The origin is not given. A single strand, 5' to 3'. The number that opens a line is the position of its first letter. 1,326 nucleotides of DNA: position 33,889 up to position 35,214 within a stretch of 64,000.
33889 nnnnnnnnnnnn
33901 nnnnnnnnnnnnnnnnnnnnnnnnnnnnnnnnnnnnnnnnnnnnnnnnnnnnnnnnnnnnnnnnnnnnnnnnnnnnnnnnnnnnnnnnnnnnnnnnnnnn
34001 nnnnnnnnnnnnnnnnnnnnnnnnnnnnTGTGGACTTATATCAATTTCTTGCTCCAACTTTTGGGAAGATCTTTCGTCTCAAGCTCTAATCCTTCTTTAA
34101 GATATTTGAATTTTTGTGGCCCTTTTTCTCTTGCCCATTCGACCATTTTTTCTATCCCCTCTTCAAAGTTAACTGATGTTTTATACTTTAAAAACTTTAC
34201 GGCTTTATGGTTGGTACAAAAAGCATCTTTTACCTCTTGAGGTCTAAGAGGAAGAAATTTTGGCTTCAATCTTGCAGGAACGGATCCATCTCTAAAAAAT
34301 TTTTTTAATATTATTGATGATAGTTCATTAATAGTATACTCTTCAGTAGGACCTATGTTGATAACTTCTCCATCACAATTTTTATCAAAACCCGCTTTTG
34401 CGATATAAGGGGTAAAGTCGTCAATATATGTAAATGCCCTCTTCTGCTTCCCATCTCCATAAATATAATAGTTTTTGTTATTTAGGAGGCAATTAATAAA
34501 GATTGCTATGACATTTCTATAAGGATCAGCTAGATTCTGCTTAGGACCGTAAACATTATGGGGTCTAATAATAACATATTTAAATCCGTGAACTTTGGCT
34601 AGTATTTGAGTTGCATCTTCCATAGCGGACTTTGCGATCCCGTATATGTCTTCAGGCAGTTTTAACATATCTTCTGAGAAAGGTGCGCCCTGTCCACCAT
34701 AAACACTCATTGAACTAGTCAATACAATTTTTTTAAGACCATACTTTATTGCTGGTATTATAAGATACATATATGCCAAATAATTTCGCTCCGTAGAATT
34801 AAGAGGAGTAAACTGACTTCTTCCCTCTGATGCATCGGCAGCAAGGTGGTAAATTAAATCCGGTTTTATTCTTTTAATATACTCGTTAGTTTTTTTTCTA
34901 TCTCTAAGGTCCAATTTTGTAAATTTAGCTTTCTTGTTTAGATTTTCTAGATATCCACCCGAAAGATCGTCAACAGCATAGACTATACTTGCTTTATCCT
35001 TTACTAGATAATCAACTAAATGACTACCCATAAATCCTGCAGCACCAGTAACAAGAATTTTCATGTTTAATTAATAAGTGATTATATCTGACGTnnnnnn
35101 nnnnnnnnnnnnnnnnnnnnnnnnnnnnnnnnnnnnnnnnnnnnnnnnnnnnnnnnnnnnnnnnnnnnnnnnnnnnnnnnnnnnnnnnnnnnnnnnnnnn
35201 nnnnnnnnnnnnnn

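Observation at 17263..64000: About 47-kb contiguous surface-glycan biosynthesis island occupying roughly 70% of the window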

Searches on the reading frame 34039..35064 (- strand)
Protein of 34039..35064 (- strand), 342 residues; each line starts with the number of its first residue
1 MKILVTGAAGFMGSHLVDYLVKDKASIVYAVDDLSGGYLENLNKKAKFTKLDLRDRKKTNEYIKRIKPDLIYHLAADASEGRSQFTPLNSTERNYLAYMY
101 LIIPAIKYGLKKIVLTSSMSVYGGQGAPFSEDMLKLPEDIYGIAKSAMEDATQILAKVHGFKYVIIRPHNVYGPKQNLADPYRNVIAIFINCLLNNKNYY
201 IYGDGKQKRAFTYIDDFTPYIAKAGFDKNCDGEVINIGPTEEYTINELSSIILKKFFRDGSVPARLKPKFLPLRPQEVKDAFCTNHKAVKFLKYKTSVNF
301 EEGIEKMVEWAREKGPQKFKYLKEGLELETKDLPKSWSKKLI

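Call 5: search_protein_families(library=pfam, proteins=[window:34039-35064:-], max_evalue=0.001)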
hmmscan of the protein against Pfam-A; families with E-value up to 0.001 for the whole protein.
window:34039-35064:- (342 aa): 8 families
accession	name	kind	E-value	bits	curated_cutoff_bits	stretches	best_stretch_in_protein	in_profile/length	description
PF01370.27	Epimerase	-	1.1e-46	159.6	20.9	1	3-238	1-240/240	NAD dependent epimerase/dehydratase family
PF16363.11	GDP_Man_Dehyd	-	6.7e-42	144.6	27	1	4-307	1-332/332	GDP-mannose 4,6 dehydratase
PF04321.23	RmlD_sub_bind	-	3.3e-15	56.4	27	1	1-177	1-157/287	RmlD substrate binding domain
PF01073.25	3Beta_HSD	-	2.8e-11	43.4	22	1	4-215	1-219/280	3-beta hydroxysteroid dehydrogenase/isomerase family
PF02719.21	Polysacc_synt_2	-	1.4e-09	38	20.2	1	3-175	1-175/293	Polysaccharide biosynthesis protein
PF13460.12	NAD_binding_10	-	3.2e-08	34.1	27.2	1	7-171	1-146/184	NAD(P)H-binding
PF07993.18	NAD_binding_4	-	1.8e-06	27.8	20.1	0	5-29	1-28/258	Male sterility protein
PF08703.15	PLC-beta_C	-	0.00023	21.2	27.6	1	266-340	95-169/272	PLC-beta C terminal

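Call 24: search_protein_families(library=ncbifam, proteins=[window:34039-35064:-], max_evalue=0.00001)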
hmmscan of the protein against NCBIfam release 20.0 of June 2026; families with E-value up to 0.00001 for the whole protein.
window:34039-35064:- (342 aa): 21 families
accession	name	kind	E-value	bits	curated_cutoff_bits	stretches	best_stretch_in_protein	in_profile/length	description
TIGR01179.1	galE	equivalog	1.6e-31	109.4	262.3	1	2-313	1-327/332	UDP-glucose 4-epimerase GalE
TIGR01181.1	dTDP_gluc_dehyt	equivalog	2.9e-31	108.8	365.1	1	2-313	1-313/321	dTDP-glucose 4,6-dehydratase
TIGR04180.1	EDH_00030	hypoth_equivalog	5e-30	104.6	475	1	3-297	1-295/297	NAD-dependent 4,6-dehydratase LegB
TIGR02197.1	heptose_epim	equivalog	3.9e-27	95.2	274.6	1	3-312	1-314/316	ADP-glyceromanno-heptose 6-epimerase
NF011728.1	PRK15181.1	equivalog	1.6e-24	86.6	760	1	3-314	18-340/348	Vi polysaccharide biosynthesis UDP-N-acetylglucosaminuronic acid C-4 epimerase TviC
NF005998.1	PRK08125.1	equivalog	3.3e-22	78.7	777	1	2-259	317-588/649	bifunctional UDP-4-amino-4-deoxy-L-arabinose formyltransferase/UDP-glucuronic acid oxidase ArnA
NF007490.0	PRK10084.1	subfamily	2e-21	76.4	649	2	1-103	1-109/361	dTDP-glucose 4,6-dehydratase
NF008872.0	PRK11908.1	equivalog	2.3e-20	72.9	294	1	1-256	2-271/349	bifunctional UDP-4-keto-pentose/UDP-xylose synthase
NF007582.0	PRK10217.1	equivalog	1e-17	64.3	698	1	2-244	3-258/355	dTDP-glucose 4,6-dehydratase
NF047922.1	GDPFucSynFcl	equivalog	5.4e-17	62.2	500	1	2-310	4-300/308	GDP-L-fucose synthase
TIGR02622.1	CDP_4_6_dhtase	equivalog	4.2e-15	55.7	278.45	1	2-314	6-333/352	CDP-glucose 4,6-dehydratase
TIGR03466.1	HpnA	hypoth_equivalog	2.5e-14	52.9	367.65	1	1-190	1-189/327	hopanoid-associated sugar epimerase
TIGR01214.1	rmlD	equivalog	1.1e-12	47.6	224.05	1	2-201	1-175/285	dTDP-4-dehydrorhamnose reductase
NF008360.0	PRK11150.1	equivalog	3.9e-12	46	452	1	3-311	2-306/310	ADP-glyceromanno-heptose 6-epimerase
NF043036.1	ErythonDh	equivalog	2.5e-11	43.3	325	1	1-149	1-157/321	D-erythronate dehydrogenase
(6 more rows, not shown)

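Call 83: find_encoding_contigs(protein=window:34039-35064:-, flank=10000, max_places=3)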
Protein window:34039-35064:- (342 aa): 4 contigs read that carry it; 3 places shown.
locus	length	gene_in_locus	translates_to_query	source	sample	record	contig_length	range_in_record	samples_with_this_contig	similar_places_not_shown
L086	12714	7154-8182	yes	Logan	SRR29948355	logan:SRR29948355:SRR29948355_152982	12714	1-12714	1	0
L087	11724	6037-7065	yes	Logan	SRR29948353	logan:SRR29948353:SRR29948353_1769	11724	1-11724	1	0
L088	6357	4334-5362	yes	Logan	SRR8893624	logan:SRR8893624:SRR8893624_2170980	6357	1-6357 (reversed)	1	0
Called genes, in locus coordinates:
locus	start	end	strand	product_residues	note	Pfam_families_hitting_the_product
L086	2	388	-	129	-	?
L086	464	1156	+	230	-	PF25084:LbH_EIF2B (faint), PF25087:GMPPB_C (faint), PF14602:Hexapep_2 (faint), PF00132:Hexapep (weak)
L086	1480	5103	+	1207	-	-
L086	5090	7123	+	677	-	-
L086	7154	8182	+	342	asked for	PF01073:3Beta_HSD, PF01370:Epimerase, PF02719:Polysacc_synt_2, PF04321:RmlD_sub_bind, PF07993:NAD_binding_4 (faint), PF13460:NAD_binding_10, PF16363:GDP_Man_Dehyd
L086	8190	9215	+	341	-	PF00535:Glycos_transf_2, PF10111:Glyco_tranf_2_2, PF13506:Glyco_transf_21, PF13641:Glyco_tranf_2_3, PF13632:Glyco_trans_2_3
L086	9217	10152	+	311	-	PF13489:Methyltransf_23, PF07021:MetW, PF08241:Methyltransf_11, PF08242:Methyltransf_12, PF13649:Methyltransf_25, PF13847:Methyltransf_31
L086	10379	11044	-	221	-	PF13483:Lactamase_B_3, PF12706:Lactamase_B_2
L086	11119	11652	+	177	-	PF13439:Glyco_transf_4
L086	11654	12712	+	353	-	?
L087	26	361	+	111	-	-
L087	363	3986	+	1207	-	-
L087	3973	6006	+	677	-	-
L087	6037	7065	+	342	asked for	PF01073:3Beta_HSD, PF01370:Epimerase, PF02719:Polysacc_synt_2, PF04321:RmlD_sub_bind, PF07993:NAD_binding_4 (faint), PF13460:NAD_binding_10, PF16363:GDP_Man_Dehyd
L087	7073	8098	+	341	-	PF00535:Glycos_transf_2, PF10111:Glyco_tranf_2_2, PF13506:Glyco_transf_21, PF13641:Glyco_tranf_2_3, PF13632:Glyco_trans_2_3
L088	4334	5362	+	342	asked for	PF01073:3Beta_HSD, PF01370:Epimerase, PF02719:Polysacc_synt_2, PF04321:RmlD_sub_bind, PF07993:NAD_binding_4 (faint), PF13460:NAD_binding_10, PF16363:GDP_Man_Dehyd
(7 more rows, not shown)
